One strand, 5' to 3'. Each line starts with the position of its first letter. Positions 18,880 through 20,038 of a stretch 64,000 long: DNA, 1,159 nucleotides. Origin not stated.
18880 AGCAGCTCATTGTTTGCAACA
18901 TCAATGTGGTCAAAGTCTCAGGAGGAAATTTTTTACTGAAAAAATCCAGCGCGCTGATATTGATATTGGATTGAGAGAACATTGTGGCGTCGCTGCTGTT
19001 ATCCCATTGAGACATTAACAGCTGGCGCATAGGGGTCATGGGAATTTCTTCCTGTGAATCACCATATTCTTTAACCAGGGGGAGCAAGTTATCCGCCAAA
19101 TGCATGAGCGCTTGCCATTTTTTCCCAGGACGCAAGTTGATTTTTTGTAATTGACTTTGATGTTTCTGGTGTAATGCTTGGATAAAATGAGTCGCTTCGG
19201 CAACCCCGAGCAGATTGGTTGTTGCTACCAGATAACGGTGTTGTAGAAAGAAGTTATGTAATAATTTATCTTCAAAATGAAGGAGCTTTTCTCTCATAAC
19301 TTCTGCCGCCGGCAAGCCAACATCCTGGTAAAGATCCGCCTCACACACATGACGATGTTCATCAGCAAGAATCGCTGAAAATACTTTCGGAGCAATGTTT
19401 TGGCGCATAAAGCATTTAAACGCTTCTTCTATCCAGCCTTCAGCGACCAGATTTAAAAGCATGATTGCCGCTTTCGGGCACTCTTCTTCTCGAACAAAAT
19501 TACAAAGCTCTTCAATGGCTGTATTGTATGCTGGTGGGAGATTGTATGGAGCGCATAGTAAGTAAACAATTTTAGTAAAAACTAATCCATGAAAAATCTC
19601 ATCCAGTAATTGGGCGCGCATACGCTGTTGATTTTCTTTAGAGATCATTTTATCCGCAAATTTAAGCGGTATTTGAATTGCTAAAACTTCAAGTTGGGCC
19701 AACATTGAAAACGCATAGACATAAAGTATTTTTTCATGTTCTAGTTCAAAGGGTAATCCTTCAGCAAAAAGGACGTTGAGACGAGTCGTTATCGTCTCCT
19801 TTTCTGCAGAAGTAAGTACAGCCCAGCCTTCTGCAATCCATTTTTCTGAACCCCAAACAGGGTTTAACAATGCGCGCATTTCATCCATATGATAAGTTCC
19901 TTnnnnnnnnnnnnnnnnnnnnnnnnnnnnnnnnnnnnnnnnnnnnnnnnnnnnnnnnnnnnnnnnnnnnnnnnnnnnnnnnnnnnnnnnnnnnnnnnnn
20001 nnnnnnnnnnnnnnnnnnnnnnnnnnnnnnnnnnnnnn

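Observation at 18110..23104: Compact three-gene operon: beta-barrel OMP + Ig-repeat/thaumatin-like exoprotein + di-iron/acyltransferase fusion enzyme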

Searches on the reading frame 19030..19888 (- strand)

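Call 37: search_protein_representatives(protein=window:19030-19888:-)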
Query: 286 residues. Proteins with E-value up to 0.001 (for the whole library): 60; up to 1e-10: 43; up to 1e-30: 31. The best 60 are listed.
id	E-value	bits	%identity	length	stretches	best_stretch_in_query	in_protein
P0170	1.6e-93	329.8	54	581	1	7-286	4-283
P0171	1.6e-93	329.8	52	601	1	1-286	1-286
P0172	1.7e-88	313.3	50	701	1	3-276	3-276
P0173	9.2e-85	301.0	51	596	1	2-282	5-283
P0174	8.3e-82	291.3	49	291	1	1-280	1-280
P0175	1.5e-81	290.5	49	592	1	1-267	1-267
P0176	1.5e-79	284.0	50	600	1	1-265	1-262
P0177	7.3e-72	258.7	41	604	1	6-277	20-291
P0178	2.9e-71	256.7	47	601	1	1-262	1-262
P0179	4.4e-67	243.0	64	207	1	1-174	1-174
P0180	1.3e-63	231.7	43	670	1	3-261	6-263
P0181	1.1e-62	228.7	42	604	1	3-286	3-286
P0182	1.3e-62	228.4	58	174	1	94-266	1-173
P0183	6.4e-61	222.8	38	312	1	4-285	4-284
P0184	1.6e-60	221.5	41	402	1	1-286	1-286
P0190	4.8e-48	180.6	39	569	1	4-283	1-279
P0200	6.9e-32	127.6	37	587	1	4-266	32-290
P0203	1.3e-27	113.6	31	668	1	6-262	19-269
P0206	1.0e-17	81.1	33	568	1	4-256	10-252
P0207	7.5e-14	68.5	34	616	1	8-211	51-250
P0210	4.8e-13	65.8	23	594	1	16-263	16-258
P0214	9.3e-09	51.7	28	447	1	82-255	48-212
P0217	3.1e-06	43.5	32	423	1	138-256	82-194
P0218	6.3e-06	42.4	26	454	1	90-250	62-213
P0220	1.7e-05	41.1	24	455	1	81-257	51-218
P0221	1.4e-04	38.0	28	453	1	85-255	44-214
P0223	1.8e-04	37.7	28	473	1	58-256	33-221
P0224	2.6e-04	37.2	32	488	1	63-263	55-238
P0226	2.7e-04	37.1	26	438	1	83-260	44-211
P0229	9.6e-04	35.3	32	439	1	46-229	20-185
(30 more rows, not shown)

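Call 38: search_protein_families(library=pfam, proteins=[P0214, P0217, P0218, P0220, P0221, P0223, P0224, P0226, P0229, P0210], max_evalue=0.01)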
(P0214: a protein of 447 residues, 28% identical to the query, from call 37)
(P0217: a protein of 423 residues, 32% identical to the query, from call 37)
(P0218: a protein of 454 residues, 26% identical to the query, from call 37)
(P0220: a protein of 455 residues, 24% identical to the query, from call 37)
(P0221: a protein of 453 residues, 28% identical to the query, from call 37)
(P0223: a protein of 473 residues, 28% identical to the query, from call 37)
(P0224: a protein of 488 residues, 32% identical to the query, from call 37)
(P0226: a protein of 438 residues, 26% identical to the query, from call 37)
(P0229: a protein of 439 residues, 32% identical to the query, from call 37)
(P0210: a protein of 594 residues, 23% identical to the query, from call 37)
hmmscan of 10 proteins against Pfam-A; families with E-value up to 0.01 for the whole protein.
P0214 (447 aa): 1 family
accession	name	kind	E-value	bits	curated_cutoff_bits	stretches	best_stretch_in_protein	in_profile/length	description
PF00198.28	2-oxoacid_dh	-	2e-06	27.9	23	1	367-446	149-226/232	2-oxoacid dehydrogenases acyltransferase (catalytic domain)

P0217 (423 aa): 1 family
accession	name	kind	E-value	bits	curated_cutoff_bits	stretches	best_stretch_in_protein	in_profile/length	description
PF00198.28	2-oxoacid_dh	-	0.0053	16.7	23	0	390-421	194-225/232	2-oxoacid dehydrogenases acyltransferase (catalytic domain)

P0218 (454 aa): 1 family
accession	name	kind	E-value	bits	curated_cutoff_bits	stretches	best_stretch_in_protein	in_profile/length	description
PF00198.28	2-oxoacid_dh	-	3.4e-08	33.7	23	1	278-450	64-225/232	2-oxoacid dehydrogenases acyltransferase (catalytic domain)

P0220 (455 aa): 1 family
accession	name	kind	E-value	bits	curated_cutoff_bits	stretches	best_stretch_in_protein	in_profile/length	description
PF00198.28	2-oxoacid_dh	-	1.3e-06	28.5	23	0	274-342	62-128/232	2-oxoacid dehydrogenases acyltransferase (catalytic domain)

P0221 (453 aa): 1 family
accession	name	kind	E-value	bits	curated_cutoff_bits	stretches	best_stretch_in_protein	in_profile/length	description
PF00198.28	2-oxoacid_dh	-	0.0092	15.9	23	0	417-446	197-226/232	2-oxoacid dehydrogenases acyltransferase (catalytic domain)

P0223 (473 aa): 1 family
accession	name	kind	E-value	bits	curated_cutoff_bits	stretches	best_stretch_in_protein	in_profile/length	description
PF00198.28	2-oxoacid_dh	-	0.00059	19.8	23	1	414-461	182-227/232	2-oxoacid dehydrogenases acyltransferase (catalytic domain)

P0224 (488 aa): 0 families

P0226 (438 aa): 1 family
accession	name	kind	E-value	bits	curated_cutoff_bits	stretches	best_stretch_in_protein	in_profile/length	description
PF00198.28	2-oxoacid_dh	-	3e-12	46.9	23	1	264-435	58-219/232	2-oxoacid dehydrogenases acyltransferase (catalytic domain)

P0229 (439 aa): 1 family
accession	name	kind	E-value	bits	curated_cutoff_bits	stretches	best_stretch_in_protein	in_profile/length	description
PF00198.28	2-oxoacid_dh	-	3.3e-05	23.9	23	1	270-346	63-140/232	2-oxoacid dehydrogenases acyltransferase (catalytic domain)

P0210 (594 aa): 1 family
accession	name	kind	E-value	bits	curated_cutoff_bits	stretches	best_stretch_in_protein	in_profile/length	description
PF00198.28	2-oxoacid_dh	-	1.4e-05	25.1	23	0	440-504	150-212/232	2-oxoacid dehydrogenases acyltransferase (catalytic domain)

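Call 43: search_solved_structures(query=A3, max_evalue=10, show_alignments=3)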
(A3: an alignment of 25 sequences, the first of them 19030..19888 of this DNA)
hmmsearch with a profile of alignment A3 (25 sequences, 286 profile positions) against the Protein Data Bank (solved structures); distinct sequences matched with E-value up to 10: 15.
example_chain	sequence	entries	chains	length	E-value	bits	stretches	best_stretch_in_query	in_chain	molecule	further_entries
9u78_A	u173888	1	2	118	1.9e-06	30.5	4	164-188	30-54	Single Chain Protein of De Novo Designed Helix Bundles-4EH2 with KDPV Loop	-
6d7k_A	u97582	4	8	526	0.016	17.6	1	163-217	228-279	Methane monooxygenase hydroxylase, MmoX1 | Methane monooxygenase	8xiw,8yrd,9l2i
1mhy_D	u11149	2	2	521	0.027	16.9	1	163-189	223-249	METHANE MONOOXYGENASE HYDROXYLASE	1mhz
7m8q_A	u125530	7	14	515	0.027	16.9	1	163-189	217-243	Methane monooxygenase component A alpha chain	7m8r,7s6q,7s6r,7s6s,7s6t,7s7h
6vk4_A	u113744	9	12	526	0.028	16.8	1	163-189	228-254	Methane monooxygenase component A alpha chain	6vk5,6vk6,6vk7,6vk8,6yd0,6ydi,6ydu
1mmo_D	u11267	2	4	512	0.043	16.2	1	163-223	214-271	METHANE MONOOXYGENASE HYDROLASE (ALPHA CHAIN) | METHANE MONOOXYGENASE HYDROXYLASE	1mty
6y2n_A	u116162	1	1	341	0.043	16.2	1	52-126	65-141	Ribonucleoside-diphosphate reductase subunit beta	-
4gam_A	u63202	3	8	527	0.045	16.2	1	163-223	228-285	Methane monooxygenase component A alpha chain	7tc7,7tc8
1fyz_A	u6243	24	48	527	0.045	16.2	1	163-223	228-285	METHANE MONOOXYGENASE COMPONENT A, ALPHA CHAIN | Methane monooxygenase component A alpha chain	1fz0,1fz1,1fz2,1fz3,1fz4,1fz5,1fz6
5wlj_A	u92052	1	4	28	0.053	15.9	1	168-188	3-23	De Novo Metal Binding Helical Bundle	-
8fjg_A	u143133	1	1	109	0.097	15.1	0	228-278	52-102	H12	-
5wlk_A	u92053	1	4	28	0.29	13.5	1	168-188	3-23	Helical Bundle 4EH2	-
3m1t_A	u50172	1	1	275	0.43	12.9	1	5-92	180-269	Putative phosphohydrolase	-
1syy_A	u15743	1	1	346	0.69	12.3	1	63-115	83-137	Ribonucleoside-diphosphate reductase beta chain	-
4d8f_A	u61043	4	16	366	0.75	12.2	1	63-115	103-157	Ribonucleoside-diphosphate reductase subunit beta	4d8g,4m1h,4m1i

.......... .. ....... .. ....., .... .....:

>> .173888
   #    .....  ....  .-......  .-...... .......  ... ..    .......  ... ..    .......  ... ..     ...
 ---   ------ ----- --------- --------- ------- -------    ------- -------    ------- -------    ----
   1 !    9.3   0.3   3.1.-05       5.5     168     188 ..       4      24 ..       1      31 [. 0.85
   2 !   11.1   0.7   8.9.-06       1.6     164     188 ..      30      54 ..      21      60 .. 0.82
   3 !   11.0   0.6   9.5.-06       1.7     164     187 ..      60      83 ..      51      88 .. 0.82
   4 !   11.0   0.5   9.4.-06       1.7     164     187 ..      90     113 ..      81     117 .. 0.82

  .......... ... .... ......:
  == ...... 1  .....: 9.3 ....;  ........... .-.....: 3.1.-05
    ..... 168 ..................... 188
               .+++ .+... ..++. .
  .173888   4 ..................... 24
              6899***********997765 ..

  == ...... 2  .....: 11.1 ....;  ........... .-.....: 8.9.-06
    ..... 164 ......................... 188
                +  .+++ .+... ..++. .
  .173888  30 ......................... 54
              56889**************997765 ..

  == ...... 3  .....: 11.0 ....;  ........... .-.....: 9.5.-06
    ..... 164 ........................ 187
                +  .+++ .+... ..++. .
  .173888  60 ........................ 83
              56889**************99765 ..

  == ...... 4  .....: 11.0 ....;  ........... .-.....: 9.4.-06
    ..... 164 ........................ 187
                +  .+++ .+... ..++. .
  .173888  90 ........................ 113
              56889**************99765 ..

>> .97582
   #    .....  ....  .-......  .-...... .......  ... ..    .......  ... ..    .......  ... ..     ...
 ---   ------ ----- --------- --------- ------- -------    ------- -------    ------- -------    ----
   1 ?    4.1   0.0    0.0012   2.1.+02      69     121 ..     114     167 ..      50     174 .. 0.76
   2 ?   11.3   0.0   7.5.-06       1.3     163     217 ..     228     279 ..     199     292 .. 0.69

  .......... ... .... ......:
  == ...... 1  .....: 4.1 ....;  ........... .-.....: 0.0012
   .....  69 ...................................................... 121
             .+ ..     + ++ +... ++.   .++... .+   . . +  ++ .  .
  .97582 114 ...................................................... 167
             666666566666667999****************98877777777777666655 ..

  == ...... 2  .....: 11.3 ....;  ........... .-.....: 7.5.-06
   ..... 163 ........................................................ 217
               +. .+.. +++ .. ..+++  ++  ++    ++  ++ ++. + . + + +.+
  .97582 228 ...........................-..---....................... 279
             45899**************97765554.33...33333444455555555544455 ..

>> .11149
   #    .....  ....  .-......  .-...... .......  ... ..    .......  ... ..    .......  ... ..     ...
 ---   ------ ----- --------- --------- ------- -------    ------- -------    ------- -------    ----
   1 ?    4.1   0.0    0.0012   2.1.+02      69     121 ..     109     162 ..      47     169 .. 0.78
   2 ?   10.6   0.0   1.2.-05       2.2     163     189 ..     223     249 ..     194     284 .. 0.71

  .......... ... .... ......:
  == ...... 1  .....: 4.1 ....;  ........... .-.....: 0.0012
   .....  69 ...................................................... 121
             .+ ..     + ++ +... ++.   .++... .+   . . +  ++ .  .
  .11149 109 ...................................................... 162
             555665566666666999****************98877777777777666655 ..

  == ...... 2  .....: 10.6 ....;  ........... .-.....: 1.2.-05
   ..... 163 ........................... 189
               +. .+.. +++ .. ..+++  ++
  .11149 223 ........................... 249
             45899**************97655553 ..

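Call 55: predict_structure(alignment_id=A3)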
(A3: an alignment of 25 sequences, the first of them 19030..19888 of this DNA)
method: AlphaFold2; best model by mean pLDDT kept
length: 286 residues; sequences in the alignment: 25
mean_pLDDT: 91.3   pTM: 0.89
mean pLDDT of the five models: 91.3, 90.9, 89.6, 89.1, 89.1
residues with pLDDT >= 90: 217; 70-90: 54; 50-70: 15; < 50: 0
segments of 3 or more residues with pLDDT < 50: none
pLDDT, mean of each block of 10 residues (from residue 1): 67 89 98 98 96 95 94 94 94 97 97 90 93 94 92 93 96 94 84 91 94 89 94 94 93 94 89 81 65
secondary structure, 60 per line:
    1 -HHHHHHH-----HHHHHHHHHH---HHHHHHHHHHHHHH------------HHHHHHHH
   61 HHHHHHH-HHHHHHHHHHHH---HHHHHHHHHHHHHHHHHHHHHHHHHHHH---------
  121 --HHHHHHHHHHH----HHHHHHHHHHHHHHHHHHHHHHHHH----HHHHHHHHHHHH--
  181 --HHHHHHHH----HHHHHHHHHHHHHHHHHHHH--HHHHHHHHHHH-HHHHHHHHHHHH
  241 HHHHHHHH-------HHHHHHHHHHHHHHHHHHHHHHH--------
elements in order: H2-8 H14-23 H27-40 H53-67 H69-80 H84-111 H123-133 H138-162 H167-178 H183-190 H195-214 H217-227 H229-248 H256-278

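Call 60: fold_search(model_id=the predicted structure, library=pdb)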
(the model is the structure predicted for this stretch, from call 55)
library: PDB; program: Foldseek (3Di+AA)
matches with E <= 10: 261; with E <= 0.001: 0
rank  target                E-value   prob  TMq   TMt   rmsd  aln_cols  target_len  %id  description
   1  1afr_A                3.0e-02  0.99  0.37  0.32   9.9       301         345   14  STEAROYL-ACYL CARRIER PROTEIN DESATURASE FROM CASTOR SEEDS (released 1997-05-15)
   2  6f6h_A                3.9e-02  0.89  0.27  0.27  17.3       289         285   12  R2-like ligand-binding oxidase V72L mutant with aerobically reconstituted Mn/Fe cofactor (released 2018-07-04)
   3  2j2f_A                4.6e-02  0.98  0.35  0.30   9.9       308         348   13  The T199D Mutant of Stearoyl Acyl Carrier Protein Desaturase from Ricinus Communis (Castor Bean) (released 2006-10-23)
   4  2j2f_C                5.2e-02  0.97  0.35  0.31  10.0       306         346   14  The T199D Mutant of Stearoyl Acyl Carrier Protein Desaturase from Ricinus Communis (Castor Bean) (released 2006-10-23)
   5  5omj                  6.2e-02  0.85  0.28  0.28  17.3       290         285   13  R2-like ligand-binding oxidase with aerobically reconstituted metal cofactor after photoconversion (released 2018-01-03)
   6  6qjv                  6.7e-02  0.85  0.28  0.28  17.1       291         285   12  R2-like ligand-binding oxidase E69D mutant with aerobically reconstituted Mn/Fe cofactor (released 2020-02-12)
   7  2j2f_B                8.0e-02  0.96  0.36  0.31   9.9       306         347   13  The T199D Mutant of Stearoyl Acyl Carrier Protein Desaturase from Ricinus Communis (Castor Bean) (released 2006-10-23)
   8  6d9f_A                8.3e-02  0.97  0.35  0.31  14.6       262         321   15  Protein 60 with aldehyde deformylating oxidase activity from Kitasatospora setae (released 2019-05-08)
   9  2xz1_B                8.7e-02  0.95  0.36  0.31   9.7       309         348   12  The Structure of the 2:2 (Fully Occupied) Complex Between Stearoyl Acyl Carrier Protein Desaturase from Ricinus Commun (released 2011-09-07)
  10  2xz1_A                1.2e-01  0.91  0.34  0.30   9.8       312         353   13  The Structure of the 2:2 (Fully Occupied) Complex Between Stearoyl Acyl Carrier Protein Desaturase from Ricinus Commun (released 2011-09-07)
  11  6f6f                  1.3e-01  0.69  0.27  0.28  17.2       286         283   12  R2-like ligand-binding oxidase V72I mutant with aerobically reconstituted Mn/Fe cofactor (released 2018-07-04)
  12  1fz2_B                1.4e-01  0.99  0.49  0.31   7.9       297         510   17  METHANE MONOOXYGENASE HYDROXYLASE, FORM II MIXED-VALENT GENERATED BY CRYSTAL SOAKING (released 2001-02-21)
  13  1mhy_D                1.6e-01  1.00  0.50  0.32   6.5       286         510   16  METHANE MONOOXYGENASE HYDROXYLASE (released 1997-05-15)
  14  8wvr_A                1.7e-01  0.95  0.36  0.33  14.3       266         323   14  Complex structure of the azoxy synthase VlmB and its substrate (released 2024-10-30)
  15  4ac8_A                1.8e-01  0.84  0.36  0.34  14.7       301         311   15  R2-like ligand binding Mn-Fe oxidase from M. tuberculosis with an organized C-terminal helix (released 2012-09-26)
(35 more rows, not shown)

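Call 74: list_cluster_members(proteins=[P0200, P0203, P0206, P0207, P0214, P0218, P0221, P0223, P0226, P0190])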
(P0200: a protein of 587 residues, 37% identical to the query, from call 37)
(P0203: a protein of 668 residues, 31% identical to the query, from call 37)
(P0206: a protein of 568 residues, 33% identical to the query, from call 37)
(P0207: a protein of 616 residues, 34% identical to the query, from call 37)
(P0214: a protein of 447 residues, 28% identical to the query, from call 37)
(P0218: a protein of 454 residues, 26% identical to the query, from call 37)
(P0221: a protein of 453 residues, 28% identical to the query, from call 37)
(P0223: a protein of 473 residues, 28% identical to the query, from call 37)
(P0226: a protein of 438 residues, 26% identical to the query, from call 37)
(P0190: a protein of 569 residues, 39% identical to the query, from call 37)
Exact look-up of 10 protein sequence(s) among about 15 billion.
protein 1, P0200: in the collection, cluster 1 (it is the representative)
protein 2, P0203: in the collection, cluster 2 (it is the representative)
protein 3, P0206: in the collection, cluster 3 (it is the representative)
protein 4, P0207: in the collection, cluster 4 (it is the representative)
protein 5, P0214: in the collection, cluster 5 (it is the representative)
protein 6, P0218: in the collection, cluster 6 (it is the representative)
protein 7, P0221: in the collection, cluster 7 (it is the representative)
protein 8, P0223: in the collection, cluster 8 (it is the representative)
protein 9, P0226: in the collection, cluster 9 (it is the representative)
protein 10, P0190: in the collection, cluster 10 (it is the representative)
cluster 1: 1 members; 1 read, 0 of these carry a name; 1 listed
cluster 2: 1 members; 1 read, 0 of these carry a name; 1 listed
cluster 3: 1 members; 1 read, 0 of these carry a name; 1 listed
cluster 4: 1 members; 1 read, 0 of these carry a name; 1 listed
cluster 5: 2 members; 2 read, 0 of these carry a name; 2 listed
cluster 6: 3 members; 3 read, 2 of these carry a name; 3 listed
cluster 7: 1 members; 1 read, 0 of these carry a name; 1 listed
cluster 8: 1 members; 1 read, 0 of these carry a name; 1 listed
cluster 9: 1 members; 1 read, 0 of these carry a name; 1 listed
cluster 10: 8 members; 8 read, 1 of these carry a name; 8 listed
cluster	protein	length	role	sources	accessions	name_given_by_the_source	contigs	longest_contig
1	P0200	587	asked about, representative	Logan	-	-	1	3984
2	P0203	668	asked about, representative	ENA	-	-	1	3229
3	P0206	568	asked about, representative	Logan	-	-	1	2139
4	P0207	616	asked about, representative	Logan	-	-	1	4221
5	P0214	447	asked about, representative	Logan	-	-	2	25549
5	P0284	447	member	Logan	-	-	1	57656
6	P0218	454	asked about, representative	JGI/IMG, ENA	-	hypothetical protein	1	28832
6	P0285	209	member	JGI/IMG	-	hypothetical protein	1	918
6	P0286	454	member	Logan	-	-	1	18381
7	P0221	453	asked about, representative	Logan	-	-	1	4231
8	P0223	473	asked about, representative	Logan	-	-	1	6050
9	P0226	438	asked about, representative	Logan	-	-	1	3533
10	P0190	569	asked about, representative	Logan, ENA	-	-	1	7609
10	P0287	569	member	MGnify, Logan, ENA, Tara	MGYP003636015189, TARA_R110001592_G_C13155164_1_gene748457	FL=1 | strand:+ start:703 stop:2412 length:1710 start_codon:yes stop_codon:yes gene_type:complete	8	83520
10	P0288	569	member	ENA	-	-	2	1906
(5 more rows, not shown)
